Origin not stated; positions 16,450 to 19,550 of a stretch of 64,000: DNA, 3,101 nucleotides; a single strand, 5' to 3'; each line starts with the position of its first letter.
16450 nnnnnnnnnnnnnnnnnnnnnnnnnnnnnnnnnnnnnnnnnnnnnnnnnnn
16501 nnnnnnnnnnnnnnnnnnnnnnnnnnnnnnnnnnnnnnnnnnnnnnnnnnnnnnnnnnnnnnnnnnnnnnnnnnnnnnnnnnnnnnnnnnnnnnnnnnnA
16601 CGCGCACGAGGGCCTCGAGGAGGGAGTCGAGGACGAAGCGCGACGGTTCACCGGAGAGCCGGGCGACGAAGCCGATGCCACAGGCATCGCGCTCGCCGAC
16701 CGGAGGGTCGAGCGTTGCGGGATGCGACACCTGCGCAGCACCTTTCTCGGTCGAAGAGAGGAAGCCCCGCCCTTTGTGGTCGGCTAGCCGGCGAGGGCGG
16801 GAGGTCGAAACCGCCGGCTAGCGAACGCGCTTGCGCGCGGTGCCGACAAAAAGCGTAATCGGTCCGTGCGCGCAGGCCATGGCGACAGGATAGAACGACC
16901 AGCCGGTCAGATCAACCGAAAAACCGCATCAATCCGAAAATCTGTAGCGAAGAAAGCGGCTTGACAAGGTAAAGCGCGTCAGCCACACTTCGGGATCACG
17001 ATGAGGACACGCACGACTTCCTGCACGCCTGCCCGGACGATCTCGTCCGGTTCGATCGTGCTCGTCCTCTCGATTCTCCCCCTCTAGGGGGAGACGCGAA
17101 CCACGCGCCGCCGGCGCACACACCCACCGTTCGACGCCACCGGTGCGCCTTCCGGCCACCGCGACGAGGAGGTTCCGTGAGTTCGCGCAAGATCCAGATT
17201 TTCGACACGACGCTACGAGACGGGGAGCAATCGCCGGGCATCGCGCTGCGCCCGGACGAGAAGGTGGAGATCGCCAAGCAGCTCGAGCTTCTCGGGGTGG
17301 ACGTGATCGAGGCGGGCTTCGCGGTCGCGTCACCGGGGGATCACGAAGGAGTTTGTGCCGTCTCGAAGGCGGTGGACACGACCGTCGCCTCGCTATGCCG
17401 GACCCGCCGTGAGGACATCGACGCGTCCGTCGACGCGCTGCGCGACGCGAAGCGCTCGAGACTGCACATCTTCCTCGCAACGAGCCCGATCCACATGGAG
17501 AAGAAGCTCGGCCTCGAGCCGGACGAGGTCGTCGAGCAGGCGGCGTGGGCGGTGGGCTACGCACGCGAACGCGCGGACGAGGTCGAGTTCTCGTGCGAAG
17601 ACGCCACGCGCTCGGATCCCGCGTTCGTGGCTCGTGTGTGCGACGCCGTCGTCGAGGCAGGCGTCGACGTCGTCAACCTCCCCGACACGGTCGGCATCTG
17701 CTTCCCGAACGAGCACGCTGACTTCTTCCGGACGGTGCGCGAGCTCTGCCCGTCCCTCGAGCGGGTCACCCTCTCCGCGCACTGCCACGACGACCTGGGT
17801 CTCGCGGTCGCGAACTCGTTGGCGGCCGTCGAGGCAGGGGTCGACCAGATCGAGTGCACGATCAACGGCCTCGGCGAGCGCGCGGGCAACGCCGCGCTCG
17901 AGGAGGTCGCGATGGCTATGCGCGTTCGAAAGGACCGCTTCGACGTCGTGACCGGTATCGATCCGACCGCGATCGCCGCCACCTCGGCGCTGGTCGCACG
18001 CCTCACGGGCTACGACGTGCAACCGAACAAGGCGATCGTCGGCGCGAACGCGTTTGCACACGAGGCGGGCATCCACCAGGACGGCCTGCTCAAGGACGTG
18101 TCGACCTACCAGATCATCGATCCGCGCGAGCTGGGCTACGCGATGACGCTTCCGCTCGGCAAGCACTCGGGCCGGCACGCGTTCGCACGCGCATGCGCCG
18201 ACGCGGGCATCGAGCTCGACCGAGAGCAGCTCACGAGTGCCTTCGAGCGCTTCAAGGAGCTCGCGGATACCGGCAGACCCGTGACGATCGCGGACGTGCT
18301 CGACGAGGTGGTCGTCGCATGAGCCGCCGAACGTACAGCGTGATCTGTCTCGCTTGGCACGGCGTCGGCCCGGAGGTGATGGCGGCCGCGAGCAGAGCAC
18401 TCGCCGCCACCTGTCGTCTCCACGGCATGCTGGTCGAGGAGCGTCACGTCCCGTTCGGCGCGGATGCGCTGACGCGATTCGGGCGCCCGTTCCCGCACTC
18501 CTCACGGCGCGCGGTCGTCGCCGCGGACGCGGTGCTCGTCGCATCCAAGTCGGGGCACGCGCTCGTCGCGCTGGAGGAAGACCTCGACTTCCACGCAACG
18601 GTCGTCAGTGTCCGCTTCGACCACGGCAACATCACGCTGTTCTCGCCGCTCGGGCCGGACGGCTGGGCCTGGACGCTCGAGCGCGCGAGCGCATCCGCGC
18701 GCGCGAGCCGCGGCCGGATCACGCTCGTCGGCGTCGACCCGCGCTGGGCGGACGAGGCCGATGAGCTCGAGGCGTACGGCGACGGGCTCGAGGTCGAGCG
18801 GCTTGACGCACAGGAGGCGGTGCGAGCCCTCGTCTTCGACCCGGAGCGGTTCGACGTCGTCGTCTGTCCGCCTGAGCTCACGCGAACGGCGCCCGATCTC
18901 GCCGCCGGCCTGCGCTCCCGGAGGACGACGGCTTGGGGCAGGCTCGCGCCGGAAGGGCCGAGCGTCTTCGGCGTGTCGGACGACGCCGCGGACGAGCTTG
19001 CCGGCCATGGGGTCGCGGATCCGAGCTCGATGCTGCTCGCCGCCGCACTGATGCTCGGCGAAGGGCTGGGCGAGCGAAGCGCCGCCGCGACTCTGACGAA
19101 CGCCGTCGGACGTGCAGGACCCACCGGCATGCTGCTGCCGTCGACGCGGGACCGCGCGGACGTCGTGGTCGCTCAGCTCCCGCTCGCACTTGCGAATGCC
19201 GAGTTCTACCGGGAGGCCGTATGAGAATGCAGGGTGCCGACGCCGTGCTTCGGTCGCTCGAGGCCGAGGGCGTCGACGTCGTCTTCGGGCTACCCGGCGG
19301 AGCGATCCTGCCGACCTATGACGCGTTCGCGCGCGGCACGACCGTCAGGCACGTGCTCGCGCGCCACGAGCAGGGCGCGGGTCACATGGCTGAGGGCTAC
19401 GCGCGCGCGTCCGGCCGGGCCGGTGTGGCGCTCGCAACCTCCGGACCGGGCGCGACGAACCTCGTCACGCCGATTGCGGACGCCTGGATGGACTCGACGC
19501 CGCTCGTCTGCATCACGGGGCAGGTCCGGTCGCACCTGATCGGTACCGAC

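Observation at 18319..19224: Catalytically degenerate isopropylmalate-dehydrogenase paralogue translationally wedged between leuA and ilvB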

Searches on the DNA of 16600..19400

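Call 76: search_rna_families(source=window, start=16600, end=19400, threshold=evalue, max_evalue=1)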
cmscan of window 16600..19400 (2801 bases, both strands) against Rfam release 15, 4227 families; matches with E-value up to 1: 1.
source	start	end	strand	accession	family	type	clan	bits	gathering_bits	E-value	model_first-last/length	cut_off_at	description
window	17064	17097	-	RF01762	whalefall-1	Gene; sRNA;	-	16.7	37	0.67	1-56/56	no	Whalefall-1 RNA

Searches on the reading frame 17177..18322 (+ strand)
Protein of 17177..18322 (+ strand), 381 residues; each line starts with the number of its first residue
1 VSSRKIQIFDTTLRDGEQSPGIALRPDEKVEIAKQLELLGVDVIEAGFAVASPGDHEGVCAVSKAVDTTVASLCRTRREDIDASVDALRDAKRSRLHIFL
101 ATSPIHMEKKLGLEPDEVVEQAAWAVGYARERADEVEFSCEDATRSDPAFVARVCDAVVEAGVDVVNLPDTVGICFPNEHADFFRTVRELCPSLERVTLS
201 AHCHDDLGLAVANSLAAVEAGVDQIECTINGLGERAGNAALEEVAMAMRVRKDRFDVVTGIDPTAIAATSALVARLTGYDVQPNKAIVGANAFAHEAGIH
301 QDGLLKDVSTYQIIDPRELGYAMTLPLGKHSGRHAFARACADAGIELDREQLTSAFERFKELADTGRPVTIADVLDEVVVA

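Call 5: search_protein_families(library=pfam, proteins=[window:17177-18322:+], max_evalue=0.01)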
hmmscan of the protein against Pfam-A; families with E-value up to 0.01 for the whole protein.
window:17177-18322:+ (381 aa): 2 families
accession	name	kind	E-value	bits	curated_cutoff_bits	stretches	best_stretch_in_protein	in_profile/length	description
PF00682.25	HMGL-like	-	7.6e-90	301.3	29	1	5-273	1-260/260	HMGL-like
PF22617.1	HCS_D2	-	1.1e-24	87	27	1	287-366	1-81/82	Homocitrate synthase post-HMGL domain-like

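Call 6: search_protein_families(library=ncbifam, proteins=[window:17177-18322:+], max_evalue=0.01)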
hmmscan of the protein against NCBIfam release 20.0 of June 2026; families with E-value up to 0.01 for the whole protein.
window:17177-18322:+ (381 aa): 28 families (the best 25 are shown)
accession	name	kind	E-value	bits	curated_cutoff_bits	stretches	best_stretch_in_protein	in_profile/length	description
NF002086.0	PRK00915.1-3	equivalog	2.4e-162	541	532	1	3-374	4-377/516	2-isopropylmalate synthase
NF002087.0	PRK00915.1-4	equivalog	2.3e-158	527.9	729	1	3-370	4-374/516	2-isopropylmalate synthase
TIGR00973.1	leuA_bact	equivalog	1.9e-153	511.5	598.7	1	5-374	1-372/494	2-isopropylmalate synthase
NF002088.0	PRK00915.1-5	equivalog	4.4e-153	510.5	697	1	4-375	2-375/514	2-isopropylmalate synthase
NF002085.0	PRK00915.1-2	subfamily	7.5e-126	420.8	517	1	3-375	11-373/504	2-isopropylmalate synthase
NF002084.0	PRK00915.1-1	equivalog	9.1e-125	417.1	748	1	3-365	2-366/523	2-isopropylmalate synthase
TIGR02090.1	LEU1_arch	subfamily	2.9e-118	395.1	484.75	1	6-375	1-360/363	isopropylmalate/citramalate/homocitrate synthases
NF041069.1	IPMS_Sufob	equivalog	1.3e-106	357.1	600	1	6-374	1-361/371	isopropylmalate synthase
TIGR02660.1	nifV_homocitr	equivalog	7.9e-95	318.2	462.9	1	6-365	2-351/365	homocitrate synthase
TIGR02146.1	LysS_fung_arch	equivalog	1.4e-77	261.3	413.55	1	8-360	1-343/344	homocitrate synthase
NF042434.1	IPMS_Lepto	equivalog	1.8e-63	214.8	500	1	3-364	3-371/374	2-isopropylmalate synthase LeuA2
TIGR00977.1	citramal_synth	equivalog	9.8e-57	192.4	450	1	5-367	1-370/526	citramalate synthase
NF042433.1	CitmalDyn_Leptosp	equivalog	2.6e-50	171.4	950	1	4-373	6-375/514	(R)-citramalate synthase CimA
NF002991.1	PRK03739.1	subfamily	1.4e-36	126.3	455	1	11-311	32-345/550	2-isopropylmalate synthase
TIGR00970.1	leuA_yeast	equivalog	1.9e-32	112.6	697.4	1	10-311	31-348/564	2-isopropylmalate synthase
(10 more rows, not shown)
